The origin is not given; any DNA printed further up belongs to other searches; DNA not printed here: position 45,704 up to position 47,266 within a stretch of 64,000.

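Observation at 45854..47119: Glutamate-dehydrogenase paralog that has lost catalytic residues, in an operon with an adenylate cyclase and an acyl-CoA mutase subunit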

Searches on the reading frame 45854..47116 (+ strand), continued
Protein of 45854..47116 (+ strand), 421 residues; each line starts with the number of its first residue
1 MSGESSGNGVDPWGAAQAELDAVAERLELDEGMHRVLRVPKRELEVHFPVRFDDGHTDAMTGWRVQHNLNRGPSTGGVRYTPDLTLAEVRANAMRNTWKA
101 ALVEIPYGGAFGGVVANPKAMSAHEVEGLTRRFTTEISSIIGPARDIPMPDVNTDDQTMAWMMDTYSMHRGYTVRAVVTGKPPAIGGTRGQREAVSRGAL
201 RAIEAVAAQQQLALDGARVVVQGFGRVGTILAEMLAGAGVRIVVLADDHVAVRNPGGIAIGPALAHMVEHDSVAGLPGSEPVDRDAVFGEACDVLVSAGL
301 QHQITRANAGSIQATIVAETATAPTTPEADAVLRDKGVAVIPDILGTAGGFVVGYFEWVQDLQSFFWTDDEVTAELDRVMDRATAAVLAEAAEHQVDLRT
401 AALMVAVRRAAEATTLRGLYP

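Call 26: search_solved_structures(query=P0202, show_alignments=1, max_evalue=1e-80)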
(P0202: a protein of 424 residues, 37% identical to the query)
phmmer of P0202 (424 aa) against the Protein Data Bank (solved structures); distinct sequences matched with E-value up to 1e-80: 23.
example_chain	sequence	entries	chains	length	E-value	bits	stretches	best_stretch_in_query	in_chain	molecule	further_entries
3aoe_E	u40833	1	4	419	9.4e-134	449.6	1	1-424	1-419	Glutamate dehydrogenase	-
1b3b_A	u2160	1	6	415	1.1e-121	409.9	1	14-424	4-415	PROTEIN (GLUTAMATE DEHYDROGENASE)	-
1b26_A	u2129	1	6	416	2e-121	409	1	14-424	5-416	GLUTAMATE DEHYDROGENASE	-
2tmg_A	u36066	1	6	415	1.1e-120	406.6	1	14-424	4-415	PROTEIN (GLUTAMATE DEHYDROGENASE)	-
3aoe_A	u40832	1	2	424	3.7e-109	368.6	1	12-424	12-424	Glutamate dehydrogenase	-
3aog_A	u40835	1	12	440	4.2e-109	368.4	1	12-424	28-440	Glutamate dehydrogenase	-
4xgi_A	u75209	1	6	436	2e-107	362.9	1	10-424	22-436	Glutamate dehydrogenase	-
1gtm_A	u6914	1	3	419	8.5e-105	354.2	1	16-421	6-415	GLUTAMATE DEHYDROGENASE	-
1euz_A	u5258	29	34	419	3.2e-102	345.8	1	19-421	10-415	GLUTAMATE DEHYDROGENASE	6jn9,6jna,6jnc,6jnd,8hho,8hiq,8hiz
8zmu_A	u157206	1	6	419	7.9e-101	341.2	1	19-421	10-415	Glutamate dehydrogenase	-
8znb_A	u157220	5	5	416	8.3e-101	341.1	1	19-421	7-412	Glutamate dehydrogenase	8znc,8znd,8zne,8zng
1bvu_A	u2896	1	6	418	5.9e-98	331.7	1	19-421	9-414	PROTEIN (GLUTAMATE DEHYDROGENASE)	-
7mfm_A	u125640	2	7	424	3.8e-93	315.9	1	37-421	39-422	Glutamate dehydrogenase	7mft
3k8z_A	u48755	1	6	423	6.2e-92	311.9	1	37-421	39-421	NAD-specific glutamate dehydrogenase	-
3k92_A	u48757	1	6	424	3.3e-91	309.5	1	38-421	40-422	NAD-specific glutamate dehydrogenase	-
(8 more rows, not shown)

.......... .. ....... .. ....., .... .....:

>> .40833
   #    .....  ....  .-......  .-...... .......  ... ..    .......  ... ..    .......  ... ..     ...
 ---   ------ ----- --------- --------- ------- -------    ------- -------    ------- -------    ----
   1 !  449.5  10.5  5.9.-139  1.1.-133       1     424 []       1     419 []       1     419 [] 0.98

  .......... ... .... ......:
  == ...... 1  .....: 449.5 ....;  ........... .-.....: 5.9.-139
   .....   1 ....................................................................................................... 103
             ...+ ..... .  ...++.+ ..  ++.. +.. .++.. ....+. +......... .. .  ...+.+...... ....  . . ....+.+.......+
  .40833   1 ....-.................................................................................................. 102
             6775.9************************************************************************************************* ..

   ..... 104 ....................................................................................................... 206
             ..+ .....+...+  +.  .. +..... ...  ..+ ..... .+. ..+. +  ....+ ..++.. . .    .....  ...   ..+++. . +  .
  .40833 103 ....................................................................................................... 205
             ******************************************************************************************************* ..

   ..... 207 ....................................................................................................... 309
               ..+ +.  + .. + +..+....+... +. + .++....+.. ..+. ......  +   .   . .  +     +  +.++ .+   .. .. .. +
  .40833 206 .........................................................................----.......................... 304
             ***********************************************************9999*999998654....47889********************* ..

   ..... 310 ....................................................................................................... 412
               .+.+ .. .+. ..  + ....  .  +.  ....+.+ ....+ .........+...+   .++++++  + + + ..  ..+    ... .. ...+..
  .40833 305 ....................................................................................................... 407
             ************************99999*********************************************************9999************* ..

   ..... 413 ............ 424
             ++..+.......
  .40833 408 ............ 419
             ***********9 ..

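Call 27: search_solved_structures(query=P0137, show_alignments=1, max_evalue=1e-80)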
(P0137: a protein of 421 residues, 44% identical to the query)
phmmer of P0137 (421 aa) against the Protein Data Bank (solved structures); distinct sequences matched with E-value up to 1e-80: 10.
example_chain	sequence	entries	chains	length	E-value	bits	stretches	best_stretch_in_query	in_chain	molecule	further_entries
3aoe_A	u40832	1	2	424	9.4e-95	321.4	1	34-421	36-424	Glutamate dehydrogenase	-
3aog_A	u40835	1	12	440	1.1e-94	321.2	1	34-421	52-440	Glutamate dehydrogenase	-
4xgi_A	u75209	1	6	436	5.9e-91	308.9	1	37-421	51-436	Glutamate dehydrogenase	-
3k92_A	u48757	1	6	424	7.1e-87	295.5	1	25-418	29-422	NAD-specific glutamate dehydrogenase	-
1b26_A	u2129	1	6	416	1.6e-86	294.3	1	19-421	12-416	GLUTAMATE DEHYDROGENASE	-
1b3b_A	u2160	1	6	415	4.3e-86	292.9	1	19-421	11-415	PROTEIN (GLUTAMATE DEHYDROGENASE)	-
3aoe_E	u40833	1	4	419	5.2e-86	292.6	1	27-421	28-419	Glutamate dehydrogenase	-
2tmg_A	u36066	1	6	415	1.5e-84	287.8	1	19-421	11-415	PROTEIN (GLUTAMATE DEHYDROGENASE)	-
8ysw_A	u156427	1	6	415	2.5e-83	283.8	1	22-418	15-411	Glutamate dehydrogenase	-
8i83_A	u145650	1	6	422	2.6e-83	283.7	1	22-418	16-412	Glutamate dehydrogenase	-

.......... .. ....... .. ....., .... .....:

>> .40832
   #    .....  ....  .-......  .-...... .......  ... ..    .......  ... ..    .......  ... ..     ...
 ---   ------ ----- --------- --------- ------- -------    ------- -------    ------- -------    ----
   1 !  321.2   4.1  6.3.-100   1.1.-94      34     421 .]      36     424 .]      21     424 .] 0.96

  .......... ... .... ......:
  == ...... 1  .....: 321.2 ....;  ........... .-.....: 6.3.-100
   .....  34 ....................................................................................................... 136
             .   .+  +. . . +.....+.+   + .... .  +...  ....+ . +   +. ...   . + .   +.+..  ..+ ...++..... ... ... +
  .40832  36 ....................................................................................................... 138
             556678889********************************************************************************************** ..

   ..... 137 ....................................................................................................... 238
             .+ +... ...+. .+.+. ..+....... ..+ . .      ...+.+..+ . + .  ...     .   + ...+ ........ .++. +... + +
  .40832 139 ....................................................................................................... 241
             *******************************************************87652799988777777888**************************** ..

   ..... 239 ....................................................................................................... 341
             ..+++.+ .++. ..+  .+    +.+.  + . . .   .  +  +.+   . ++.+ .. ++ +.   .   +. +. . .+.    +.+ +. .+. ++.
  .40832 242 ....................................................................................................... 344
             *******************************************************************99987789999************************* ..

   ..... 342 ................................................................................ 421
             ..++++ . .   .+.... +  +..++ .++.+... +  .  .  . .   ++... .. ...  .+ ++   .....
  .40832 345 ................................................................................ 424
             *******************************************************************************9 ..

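Call 28: find_related_loci(query=window:45854-47116:+, collection=genome_contigs, flank=6000)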
Query window:45854-47116:+ (421 aa) in genome_contigs; peptide patterns used: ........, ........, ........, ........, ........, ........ (x = any residue, [..] = any of these).
242 stretches matched a pattern; 149 encode a relative of the query (tblastn E <= 1e-3); the best 80 are kept; 80 distinct loci.
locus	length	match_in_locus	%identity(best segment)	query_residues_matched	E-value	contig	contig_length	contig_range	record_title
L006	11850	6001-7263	93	1-421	0e+0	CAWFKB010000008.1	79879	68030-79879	MAG: uncultured Chloroflexia bacterium isolate MFD02242.bin.1.231 genome assembly, contig: contig_29987, whole genome sh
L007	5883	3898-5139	79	8-421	0e+0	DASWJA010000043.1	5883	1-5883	MAG TPA_asm: Candidatus Limnocylindria bacterium isolate SMAG_U2883 k141_1879882, whole genome shotgun sequence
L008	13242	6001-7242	79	8-421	0e+0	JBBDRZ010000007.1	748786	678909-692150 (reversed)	MAG: Chloroflexota bacterium isolate LejiaC_69_380 Lejia_C_4_length_748786_cov_233, whole genome shotgun sequence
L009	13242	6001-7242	79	8-421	0e+0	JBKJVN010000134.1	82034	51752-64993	MAG: Candidatus Limnocylindria bacterium isolate swi_bin.102 k127_15483924, whole genome shotgun sequence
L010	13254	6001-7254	78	4-421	0e+0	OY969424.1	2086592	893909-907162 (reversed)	MAG: uncultured Chloroflexia bacterium isolate MFD06229.bin.c.1 genome assembly, chromosome: 1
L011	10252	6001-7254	77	4-421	0e+0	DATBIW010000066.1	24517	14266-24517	MAG TPA_asm: Candidatus Limnocylindria bacterium isolate SMAG_U3904 k141_751347, whole genome shotgun sequence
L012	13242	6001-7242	77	8-421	0e+0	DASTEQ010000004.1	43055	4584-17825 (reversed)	MAG TPA_asm: Candidatus Limnocylindria bacterium isolate SMAG_U851 k141_144575, whole genome shotgun sequence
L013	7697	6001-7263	76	1-421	0e+0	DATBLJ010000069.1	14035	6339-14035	MAG TPA_asm: Candidatus Limnocylindria bacterium isolate SMAG_U3969 k141_3297580, whole genome shotgun sequence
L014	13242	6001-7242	78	8-421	0e+0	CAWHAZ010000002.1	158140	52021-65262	MAG: uncultured Chloroflexia bacterium isolate MFD00962.bin.1.263 genome assembly, contig: contig_113592, whole genome s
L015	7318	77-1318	77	8-421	0e+0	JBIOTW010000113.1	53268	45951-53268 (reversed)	MAG: Candidatus Limnocylindria bacterium isolate MAG150 k127_943265, whole genome shotgun sequence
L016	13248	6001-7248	75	6-421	0e+0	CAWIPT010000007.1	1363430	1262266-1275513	MAG: uncultured Chloroflexia bacterium isolate MFD05454.bin.2.164 genome assembly, contig: contig_4439, whole genome sho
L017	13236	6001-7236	68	10-421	0e+0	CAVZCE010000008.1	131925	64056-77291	MAG: uncultured Chloroflexia bacterium isolate MFD01721.bin.1.54 genome assembly, contig: contig_2996, whole genome shot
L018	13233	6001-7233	67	11-421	0e+0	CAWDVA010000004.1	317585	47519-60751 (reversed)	MAG: uncultured Chloroflexia bacterium isolate MFD05684.bin.1.348 genome assembly, contig: contig_16951, whole genome sh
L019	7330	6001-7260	66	2-421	2e-180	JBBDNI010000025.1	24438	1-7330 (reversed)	MAG: Chloroflexota bacterium isolate LejiaB_70_12 Lejia_B_2467_length_24438_cov_6, whole genome shotgun sequence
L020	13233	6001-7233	67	11-421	3e-177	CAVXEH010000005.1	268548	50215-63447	MAG: uncultured Chloroflexia bacterium isolate MFD02416.bin.1.132 genome assembly, contig: contig_45052, whole genome sh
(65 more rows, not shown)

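Call 30: search_protein_families(library=ncbifam, proteins=[window:45854-47116:+], max_evalue=0.00001)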
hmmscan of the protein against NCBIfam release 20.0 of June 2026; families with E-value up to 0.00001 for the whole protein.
window:45854-47116:+ (421 aa): 6 families
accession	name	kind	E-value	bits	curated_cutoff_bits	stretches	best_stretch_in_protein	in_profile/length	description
NF040817.1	GdhA_Arch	equivalog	6.2e-121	404.5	750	1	11-420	5-417/419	glutamate dehydrogenase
NF041398.1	GluDhGdhB_Halo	equivalog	1.4e-115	386.5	620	1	15-421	6-410/410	glutamate dehydrogenase GdhB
NF006929.0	PRK09414.1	equivalog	3.2e-48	164.8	536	1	36-419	53-444/445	NADP-specific glutamate dehydrogenase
NF010634.0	PRK14031.1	equivalog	1.5e-37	129.2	822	1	37-388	50-410/444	NADP-specific glutamate dehydrogenase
NF010633.0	PRK14030.1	subfamily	2.2e-36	125.9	743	1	40-413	53-438/445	glutamate dehydrogenase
NF035922.1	Trp_DH_ScyB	equivalog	1.1e-13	50.9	600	1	60-413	24-342/346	tryptophan dehydrogenase ScyB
